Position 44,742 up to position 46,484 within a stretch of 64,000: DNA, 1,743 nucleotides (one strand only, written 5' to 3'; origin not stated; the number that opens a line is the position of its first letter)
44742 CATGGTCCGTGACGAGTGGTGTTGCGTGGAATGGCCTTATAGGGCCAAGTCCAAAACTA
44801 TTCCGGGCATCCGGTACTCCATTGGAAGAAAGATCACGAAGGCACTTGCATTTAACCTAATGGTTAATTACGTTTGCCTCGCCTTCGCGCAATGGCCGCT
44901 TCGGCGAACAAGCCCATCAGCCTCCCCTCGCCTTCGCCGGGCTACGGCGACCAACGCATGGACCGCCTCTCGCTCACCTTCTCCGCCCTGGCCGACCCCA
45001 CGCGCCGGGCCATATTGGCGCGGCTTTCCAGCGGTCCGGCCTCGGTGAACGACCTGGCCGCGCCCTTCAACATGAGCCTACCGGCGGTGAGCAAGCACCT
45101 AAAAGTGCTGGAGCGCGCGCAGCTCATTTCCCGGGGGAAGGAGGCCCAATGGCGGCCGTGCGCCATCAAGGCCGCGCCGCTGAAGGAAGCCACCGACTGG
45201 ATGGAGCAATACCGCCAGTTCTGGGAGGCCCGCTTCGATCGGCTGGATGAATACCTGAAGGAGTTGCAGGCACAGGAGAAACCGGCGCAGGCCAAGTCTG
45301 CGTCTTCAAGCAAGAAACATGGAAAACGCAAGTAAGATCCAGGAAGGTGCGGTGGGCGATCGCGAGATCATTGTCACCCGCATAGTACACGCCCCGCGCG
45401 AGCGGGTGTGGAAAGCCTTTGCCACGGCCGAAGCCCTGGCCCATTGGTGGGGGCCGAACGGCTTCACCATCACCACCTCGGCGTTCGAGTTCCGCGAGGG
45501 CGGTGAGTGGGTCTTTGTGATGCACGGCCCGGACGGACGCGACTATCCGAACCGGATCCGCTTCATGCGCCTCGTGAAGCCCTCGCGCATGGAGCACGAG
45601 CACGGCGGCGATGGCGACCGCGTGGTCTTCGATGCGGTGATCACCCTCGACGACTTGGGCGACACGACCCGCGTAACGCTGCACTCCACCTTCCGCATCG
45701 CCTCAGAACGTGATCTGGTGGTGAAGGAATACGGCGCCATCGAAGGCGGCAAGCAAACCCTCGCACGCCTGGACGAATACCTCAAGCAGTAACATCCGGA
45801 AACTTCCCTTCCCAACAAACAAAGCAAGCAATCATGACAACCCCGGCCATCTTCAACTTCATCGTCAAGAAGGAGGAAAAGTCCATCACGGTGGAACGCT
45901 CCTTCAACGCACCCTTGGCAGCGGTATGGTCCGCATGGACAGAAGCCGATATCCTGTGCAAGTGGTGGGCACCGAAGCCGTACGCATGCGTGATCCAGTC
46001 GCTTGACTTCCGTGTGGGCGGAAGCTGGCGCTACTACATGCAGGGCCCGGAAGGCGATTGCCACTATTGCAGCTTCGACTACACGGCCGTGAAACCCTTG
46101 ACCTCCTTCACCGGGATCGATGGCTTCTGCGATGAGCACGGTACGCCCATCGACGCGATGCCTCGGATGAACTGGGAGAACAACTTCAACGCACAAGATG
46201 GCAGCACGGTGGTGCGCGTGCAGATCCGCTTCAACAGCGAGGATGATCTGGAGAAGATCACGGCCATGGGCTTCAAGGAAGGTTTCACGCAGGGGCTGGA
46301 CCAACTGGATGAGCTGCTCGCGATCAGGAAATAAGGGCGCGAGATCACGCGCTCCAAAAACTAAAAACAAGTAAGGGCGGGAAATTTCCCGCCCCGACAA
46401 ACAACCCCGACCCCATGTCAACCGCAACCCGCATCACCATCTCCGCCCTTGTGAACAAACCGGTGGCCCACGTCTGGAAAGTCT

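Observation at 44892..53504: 16-gene ArsR-led array of small ligand-binding folds: candidate chemical-defence (sponge) system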

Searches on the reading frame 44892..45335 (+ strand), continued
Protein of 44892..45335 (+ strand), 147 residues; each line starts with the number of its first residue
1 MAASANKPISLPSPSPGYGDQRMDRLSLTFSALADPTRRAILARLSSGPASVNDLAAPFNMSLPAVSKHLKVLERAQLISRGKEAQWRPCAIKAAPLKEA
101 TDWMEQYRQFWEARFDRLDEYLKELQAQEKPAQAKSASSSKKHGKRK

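Call 45: search_solved_structures(query=window:44955-45335:+, max_evalue=0.00001)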
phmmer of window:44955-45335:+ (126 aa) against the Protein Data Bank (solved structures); distinct sequences matched with E-value up to 0.00001: 5.
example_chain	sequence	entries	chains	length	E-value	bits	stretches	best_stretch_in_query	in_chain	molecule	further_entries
3f6o_A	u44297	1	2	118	1.8e-25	92.8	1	4-104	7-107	Probable transcriptional regulator, ArsR family protein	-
7r22_A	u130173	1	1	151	2.5e-13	53.7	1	3-101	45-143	ArsR family transcriptional regulator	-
3f6v_A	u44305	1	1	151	2.3e-09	40.9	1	11-98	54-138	Possible transcriptional regulator, ArsR family protein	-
7p6f_AAA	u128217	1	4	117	2e-08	37.9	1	5-64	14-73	Transcriptional regulator SrnR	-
2oqg_A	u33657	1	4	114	7.2e-06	29.6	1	5-100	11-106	Possible transcriptional regulator, ArsR family protein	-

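Call 56: search_protein_families(library=ncbifam, proteins=[L087:11353-11748:+, L087:13724-14491:+, L087:14973-15425:+, L087:16659-17036:+, L087:17587-17964:+, L091:12010-12420:+, L090:11862-12743:+, L092:19811-20200:+, L089:14299-14448:+, L092:13886-14281:+], max_evalue=0.001)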
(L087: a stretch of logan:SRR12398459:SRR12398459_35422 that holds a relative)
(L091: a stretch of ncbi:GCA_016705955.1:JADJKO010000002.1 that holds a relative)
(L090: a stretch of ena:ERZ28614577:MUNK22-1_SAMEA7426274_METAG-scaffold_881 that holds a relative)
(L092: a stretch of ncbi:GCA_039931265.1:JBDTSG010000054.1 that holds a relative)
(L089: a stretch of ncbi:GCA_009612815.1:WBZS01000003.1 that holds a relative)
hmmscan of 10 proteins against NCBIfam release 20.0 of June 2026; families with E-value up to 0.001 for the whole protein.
L087:11353-11748:+ (131 aa): 3 families
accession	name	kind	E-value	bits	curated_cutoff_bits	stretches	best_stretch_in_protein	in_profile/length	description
NF033144.1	rifampin_ARR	equivalog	2.8e-67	224.5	130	1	4-131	3-130/131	NAD(+)--rifampin ADP-ribosyltransferase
NF000318.1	rifampin_ARR_Ms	exception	3.1e-51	173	250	1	3-130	14-141/143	NAD(+)--rifampin ADP-ribosyltransferase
NF000066.1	rifampin_ARR_Sa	exception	5.4e-50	168.7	250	1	4-131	10-137/137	NAD(+)--rifampin ADP-ribosyltransferase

L087:13724-14491:+ (255 aa): 0 families

L087:14973-15425:+ (150 aa): 2 families
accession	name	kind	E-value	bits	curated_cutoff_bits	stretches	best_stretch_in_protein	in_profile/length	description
TIGR03081.1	metmalonyl_epim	equivalog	0.00021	21.9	114.95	1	10-124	3-105/129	methylmalonyl-CoA epimerase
NF008551.0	PRK11478.1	equivalog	0.00023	21.6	148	0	7-117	5-100/129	VOC family protein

L087:16659-17036:+ (125 aa): 0 families

L087:17587-17964:+ (125 aa): 0 families

L091:12010-12420:+ (136 aa): 0 families

L090:11862-12743:+ (293 aa): 31 families (the best 25 are shown)
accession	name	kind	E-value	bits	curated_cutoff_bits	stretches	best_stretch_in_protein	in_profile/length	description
NF051488.1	bifunc_PcaDC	exception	3e-23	82.6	390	1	52-261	3-229/375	bifunctional 3-oxoadipate enol-lactonase/4-carboxymuconolactone decarboxylase PcaDC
TIGR02427.1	protocat_pcaD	equivalog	6.4e-23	81.4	255.85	1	51-263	2-232/251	3-oxoadipate enol-lactonase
TIGR01738.1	bioH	equivalog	5.5e-21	75.3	206.95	1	59-212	3-150/245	pimeloyl-ACP methyl ester esterase BioH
NF045632.1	hydroxlase_HsaD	equivalog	5.7e-20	71.4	400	1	37-157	10-135/290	4,5:9,10-diseco-3-hydroxy-5,9,17-trioxoandrosta-1(10),2-diene-4-oate hydrolase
NF011457.0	PRK14875.1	equivalog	1.4e-19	70.3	307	1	29-177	100-249/372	acetoin dehydrogenase dihydrolipoyllysine-residue acetyltransferase subunit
NF050089.1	i_nPHAscl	equivalog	8.1e-17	61.2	300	1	50-163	8-121/288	intracellular short-chain-length polyhydroxyalkanoate depolymerase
TIGR03695.1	menH_SHCHC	equivalog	1e-16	61.2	208.55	1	60-159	3-104/252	2-succinyl-6-hydroxy-2,4-cyclohexadiene-1-carboxylate synthase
TIGR03056.1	bchO_mg_che_rel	equivalog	8.1e-16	57.8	172.55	1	38-176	5-146/278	alpha/beta fold hydrolase BchO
NF051487.1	bifunc_PcaCD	exception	1.4e-15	57.3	430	1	57-260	170-389/413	bifunctional 4-carboxymuconolactone decarboxylase/3-oxoadipate enol-lactonase PcaCD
TIGR03611.1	RutD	equivalog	1.1e-13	51.2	238.5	1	51-187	1-141/258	pyrimidine utilization protein D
NF045948.1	ProImpepThrmp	equivalog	6.9e-13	48.7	500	1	40-189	3-153/291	proline iminopeptidase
NF002938.0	PRK03592.1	equivalog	1.6e-12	47.4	241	1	40-163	11-133/298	haloalkane dehalogenase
TIGR01250.1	pro_imino_pep_2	subfamily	2.4e-12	47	167.65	2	222-269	227-275/288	proline iminopeptidase-family hydrolase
NF007954.0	PRK10673.1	equivalog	1.3e-11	44.3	399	1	60-156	17-111/255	esterase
NF045945.1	ProImpepLactob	equivalog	3e-11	43.3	400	1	40-163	4-135/293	proline iminopeptidase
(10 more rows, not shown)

L092:19811-20200:+ (129 aa): 0 families

L089:14299-14448:+ (49 aa): 0 families

L092:13886-14281:+ (131 aa): 0 families

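Call 57: search_protein_families(library=ncbifam, proteins=[window:44958-45335:+], max_evalue=0.001)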
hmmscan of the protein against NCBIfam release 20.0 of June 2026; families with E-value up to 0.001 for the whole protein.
window:44958-45335:+ (125 aa): 11 families
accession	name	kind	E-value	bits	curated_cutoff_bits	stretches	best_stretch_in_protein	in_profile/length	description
NF033788.1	HTH_metalloreg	subfamily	1.3e-23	82.5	55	1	6-77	3-75/77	metalloregulator ArsR/SmtB family transcription factor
NF033789.1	repress_SdpR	subfamily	1.9e-17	62.9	100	1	7-83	1-77/79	autorepressor SdpR family transcription factor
NF007528.0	PRK10141.1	subfamily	3.6e-06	26.8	97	1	8-113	10-113/117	metalloregulator ArsR/SmtB family transcription factor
NF047906.1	CdPbTransRegCmtR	equivalog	4.4e-06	26.5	150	1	9-64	16-71/104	Cd(II)/Pb(II)-sensing metalloregulatory transcriptional regulator CmtR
NF045707.1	Dbac_1936_reg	equivalog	1.6e-05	24.8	115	1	9-58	12-61/99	ArsR/SmtB-type metalloregulator TsoR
NF041413.1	ArsR_Rv2640c_fam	equivalog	8.3e-05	23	155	1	4-61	32-92/118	Rv2640c family ArsR-like transcriptional regulator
TIGR01884.1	cas_HTH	subfamily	0.00011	21.6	60.2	1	14-61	142-190/202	CRISPR-associated CARF protein Csa3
NF040642.1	sulf_sens_BigR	equivalog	0.00017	21.6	155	1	8-72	14-81/95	sulfite-sensing transcriptional repressor BigR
NF053602.1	Phr_regulator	exception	0.00019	21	320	1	10-61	8-59/191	heat shock transcription regulator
NF053755.1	MsvR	equivalog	0.00031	20.5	220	1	8-59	7-58/236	transcriptional factor MsvR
TIGR02702.1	SufR_cyano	equivalog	0.00066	19.4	178.8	1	15-64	2-52/208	iron-sulfur cluster biosynthesis transcriptional regulator SufR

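Call 64: search_dna_similar(query=window:44958-45335:+, collection=plasmids, mode=protein, max_evalue=1e-20, max_rows=12)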
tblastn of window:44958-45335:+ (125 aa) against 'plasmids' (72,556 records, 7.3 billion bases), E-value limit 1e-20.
Records with a match: 251; places in all: 278; records where one place covers at least 80% of the query: 180.
Best place of each record, by identity: 60-80% 79; <60% 172.
By first word of the organism name: Sinorhizobium 117; Rhizobium 30; Ralstonia 21; Haladaptatus 10; Burkholderia 7; Caballeronia 6; Halocatena 5; Ensifer 4; Natrinema 4; Paracoccus 3; and 35 more.
By predicted mobility (MOB-suite, as given by PLSDB): non-mobilizable 112; mobilizable 82; conjugative 57.
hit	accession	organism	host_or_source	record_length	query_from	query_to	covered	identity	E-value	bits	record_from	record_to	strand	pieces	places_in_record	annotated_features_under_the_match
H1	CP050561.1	Sinorhizobium meliloti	Melilotus officinalis,cell culture,root ...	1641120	1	103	82%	75.7%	9e-46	164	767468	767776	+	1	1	winged helix-turn-helix transcriptional regulator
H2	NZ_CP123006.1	Sinorhizobium meliloti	Medicago sativa,cell culture,nodules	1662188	1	103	82%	75.7%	9e-46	164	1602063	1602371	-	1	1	none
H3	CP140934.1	Sinorhizobium meliloti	Medicago lupulina,whole organism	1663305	1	103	82%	75.7%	9e-46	164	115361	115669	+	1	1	metalloregulator ArsR/SmtB family transcription factor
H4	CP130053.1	Sinorhizobium meliloti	Medicago,Cell culture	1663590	1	103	82%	75.7%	9e-46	164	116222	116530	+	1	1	metalloregulator ArsR/SmtB family transcription factor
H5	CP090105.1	Sinorhizobium meliloti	Medicago,Cell culture,Plant nodule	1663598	1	103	82%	75.7%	9e-46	164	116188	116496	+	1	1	metalloregulator ArsR/SmtB family transcription factor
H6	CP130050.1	Sinorhizobium meliloti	Medicago,Cell culture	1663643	1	103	82%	75.7%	9e-46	164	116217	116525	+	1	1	metalloregulator ArsR/SmtB family transcription factor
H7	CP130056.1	Sinorhizobium meliloti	Medicago,Cell culture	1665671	1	103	82%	75.7%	9e-46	164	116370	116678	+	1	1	metalloregulator ArsR/SmtB family transcription factor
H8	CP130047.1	Sinorhizobium meliloti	Medicago,Cell culture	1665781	1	103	82%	75.7%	9e-46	164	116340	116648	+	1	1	metalloregulator ArsR/SmtB family transcription factor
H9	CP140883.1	Sinorhizobium meliloti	Medicago lupulina,whole organism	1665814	1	103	82%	75.7%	9e-46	164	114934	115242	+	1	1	metalloregulator ArsR/SmtB family transcription factor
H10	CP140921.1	Sinorhizobium meliloti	Medicago lupulina,whole organism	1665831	1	103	82%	75.7%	9e-46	164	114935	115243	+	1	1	metalloregulator ArsR/SmtB family transcription factor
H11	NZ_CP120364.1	Sinorhizobium kummerowiae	Kummerowia stipulacea,Pure culture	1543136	1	103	82%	75.7%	1e-45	164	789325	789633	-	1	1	none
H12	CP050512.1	Sinorhizobium meliloti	Medicago sativa,cell culture,root nodule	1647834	1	103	82%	75.7%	1e-45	164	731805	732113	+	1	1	winged helix-turn-helix transcriptional regulator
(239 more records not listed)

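Call 65: get_annotated_region(hit=H3, flank=5000)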
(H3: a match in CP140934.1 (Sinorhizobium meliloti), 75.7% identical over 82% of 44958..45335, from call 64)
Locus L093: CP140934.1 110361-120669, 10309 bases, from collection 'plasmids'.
description: Sinorhizobium meliloti strain ml28 plasmid pSymB, complete sequence
organism: Sinorhizobium meliloti (NCBI taxid 382)
taxonomy: Bacteria; Pseudomonadota; Alphaproteobacteria; Hyphomicrobiales; Rhizobiaceae; Sinorhizobium; Sinorhizobium meliloti
host: -; source: Medicago lupulina,whole organism; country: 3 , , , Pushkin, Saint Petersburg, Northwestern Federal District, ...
typing (MOB-suite, as given by PLSDB): mobilizable; relaxase MOBQ
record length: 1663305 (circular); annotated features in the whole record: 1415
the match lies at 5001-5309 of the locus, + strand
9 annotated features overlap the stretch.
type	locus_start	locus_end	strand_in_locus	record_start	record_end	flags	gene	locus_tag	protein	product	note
CDS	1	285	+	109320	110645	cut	-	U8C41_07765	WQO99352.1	dicarboxylate/amino acid:cation symporter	-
CDS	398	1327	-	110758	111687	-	-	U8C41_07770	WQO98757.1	response regulator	-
CDS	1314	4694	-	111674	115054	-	-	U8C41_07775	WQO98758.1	ATP-binding protein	-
CDS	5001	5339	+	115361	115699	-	-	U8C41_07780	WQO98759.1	metalloregulator ArsR/SmtB family transcription factor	-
CDS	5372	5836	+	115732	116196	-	-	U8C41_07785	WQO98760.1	SRPBCC domain-containing protein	-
CDS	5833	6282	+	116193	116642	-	-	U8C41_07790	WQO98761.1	GFA family protein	-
CDS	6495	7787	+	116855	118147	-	urtA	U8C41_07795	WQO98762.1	urea ABC transporter substrate-binding protein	-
CDS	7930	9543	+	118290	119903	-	urtB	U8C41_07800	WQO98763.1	urea ABC transporter permease subunit UrtB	-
CDS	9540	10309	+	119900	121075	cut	urtC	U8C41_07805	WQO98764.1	urea ABC transporter permease subunit UrtC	-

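Call 70: search_protein_families(library=padloc, proteins=[window:44958-45335:+], max_evalue=0.001)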
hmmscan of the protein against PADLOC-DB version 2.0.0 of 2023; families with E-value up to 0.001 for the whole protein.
window:44958-45335:+ (125 aa): 6 families
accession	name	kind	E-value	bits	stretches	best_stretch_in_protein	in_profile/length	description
PDLC01720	Csa3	-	1e-14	53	1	3-95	14-116/118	Csa3_1_CAS-I-II-III-IV-V-VI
PDLC01438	Csa3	-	8.9e-12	43.6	1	3-114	137-239/305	"CAS-I,CAS-II,CAS-III,CAS-IV,CAS-V,CAS-VI; associated_signaling"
PDLC01848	CARF3--CARF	-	6.2e-06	24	1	12-62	135-184/197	-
PDLC01867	CARF3--CARF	-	8.1e-06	23.8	1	16-62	145-191/200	-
PDLC01268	CasR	-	4.2e-05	21.6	1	16-63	126-172/179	"CAS-I,CAS-II,CAS-III,CAS-IV,CAS-V,CAS-VI; associated_signaling"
PDLC01434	CasR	-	0.00043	18.2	1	14-61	128-175/191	"CAS-I,CAS-II,CAS-III,CAS-IV,CAS-V,CAS-VI; associated_signaling"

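Call 74: search_protein_families(library=pfam, alignment_id=A3, max_evalue=0.00001)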
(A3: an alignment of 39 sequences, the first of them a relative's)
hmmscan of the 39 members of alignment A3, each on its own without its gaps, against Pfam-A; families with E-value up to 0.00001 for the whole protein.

A. member 1, L007:13146-13862:+ (239 aa): 1 family
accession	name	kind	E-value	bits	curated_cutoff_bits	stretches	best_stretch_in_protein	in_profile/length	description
PF08713.17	DNA_alkylation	-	5.7e-31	108.3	21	1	13-191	2-189/213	DNA alkylation repair enzyme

B. families by the number of members that match (of 39 scanned): 32 families (the first 25 are shown)
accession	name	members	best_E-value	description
PF05988.18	DUF899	4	1.5e-99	Bacterial protein of unknown function (DUF899)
PF01872.23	RibD_C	4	1.3e-25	RibD C-terminal domain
PF04828.22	GFA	2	8.1e-16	Glutathione-dependent formaldehyde-activating enzyme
PF15902.12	Sortilin-Vps10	2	3.6e-15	Sortilin, neurotensin receptor 3,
PF02012.26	BNR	2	4.3e-11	BNR/Asp-box repeat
PF00797.23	Acetyltransf_2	1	1.4e-77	N-acetyltransferase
PF00563.25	EAL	1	9.3e-71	EAL domain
PF00294.29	PfkB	1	1.5e-69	pfkB family carbohydrate kinase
PF00144.29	Beta-lactamase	1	3.9e-62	Beta-lactamase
PF07617.17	DUF1579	1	2.3e-56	Protein of unknown function (DUF1579)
PF07690.21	MFS_1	1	1.4e-50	Major Facilitator Superfamily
PF03601.19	Cons_hypoth698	1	2.3e-47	Conserved hypothetical protein 698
PF04264.18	YceI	1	2.7e-41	YceI-like domain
PF00990.26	GGDEF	1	3.1e-40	Diguanylate cyclase, GGDEF domain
PF08713.17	DNA_alkylation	1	5.7e-31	DNA alkylation repair enzyme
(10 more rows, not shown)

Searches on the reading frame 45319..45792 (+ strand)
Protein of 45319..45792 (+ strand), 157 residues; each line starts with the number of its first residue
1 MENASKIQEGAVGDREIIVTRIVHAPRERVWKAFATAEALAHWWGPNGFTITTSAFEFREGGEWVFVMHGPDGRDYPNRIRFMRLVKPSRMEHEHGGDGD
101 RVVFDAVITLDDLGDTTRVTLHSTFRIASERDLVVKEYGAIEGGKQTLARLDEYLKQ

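Call 4: search_protein_families(library=pfam, proteins=[window:45319-45792:+], max_evalue=0.01)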
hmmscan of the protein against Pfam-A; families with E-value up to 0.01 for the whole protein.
window:45319-45792:+ (157 aa): 2 families
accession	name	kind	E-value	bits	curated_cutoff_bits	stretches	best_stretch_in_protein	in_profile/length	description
PF08327.17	AHSA1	-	3.4e-23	82.7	22.1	1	25-156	2-125/125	Activator of Hsp90 ATPase homolog 1-like protein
PF10604.15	Polyketide_cyc2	-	0.0007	20.4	27.4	1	17-138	4-125/142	Polyketide cyclase / dehydrase and lipid transport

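Call 57: search_protein_families(library=ncbifam, proteins=[window:45319-45792:+], max_evalue=0.001)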
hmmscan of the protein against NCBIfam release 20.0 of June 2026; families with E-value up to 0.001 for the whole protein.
window:45319-45792:+ (157 aa): 0 families

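Call 70: search_protein_families(library=padloc, proteins=[window:45319-45792:+], max_evalue=0.001)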
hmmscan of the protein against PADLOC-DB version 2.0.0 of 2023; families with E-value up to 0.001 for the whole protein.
window:45319-45792:+ (157 aa): 0 families

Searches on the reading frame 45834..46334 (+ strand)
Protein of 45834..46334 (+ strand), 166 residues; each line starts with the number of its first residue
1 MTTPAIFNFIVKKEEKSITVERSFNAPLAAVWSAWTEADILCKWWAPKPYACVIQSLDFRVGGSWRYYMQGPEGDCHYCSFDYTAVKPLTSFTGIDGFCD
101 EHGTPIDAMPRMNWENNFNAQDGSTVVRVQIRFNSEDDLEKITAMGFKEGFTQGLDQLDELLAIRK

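Call 4: search_protein_families(library=pfam, proteins=[window:45834-46334:+], max_evalue=0.01)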
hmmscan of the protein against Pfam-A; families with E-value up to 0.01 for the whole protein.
window:45834-46334:+ (166 aa): 2 families
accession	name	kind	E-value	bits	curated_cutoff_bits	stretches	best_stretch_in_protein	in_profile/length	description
PF08327.17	AHSA1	-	1.5e-16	61.2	22.1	1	25-162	1-124/125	Activator of Hsp90 ATPase homolog 1-like protein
PF22721.1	TBP-TOTE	-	0.0063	16.5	27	0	95-150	11-66/78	TATA-binding-like protein domain of the TOTE conflict systems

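Call 57: search_protein_families(library=ncbifam, proteins=[window:45834-46334:+], max_evalue=0.001)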
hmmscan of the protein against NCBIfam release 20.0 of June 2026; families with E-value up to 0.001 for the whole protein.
window:45834-46334:+ (166 aa): 0 families

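Call 70: search_protein_families(library=padloc, proteins=[window:45834-46334:+], max_evalue=0.001)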
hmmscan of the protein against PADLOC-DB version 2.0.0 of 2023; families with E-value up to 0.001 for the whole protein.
window:45834-46334:+ (166 aa): 0 families
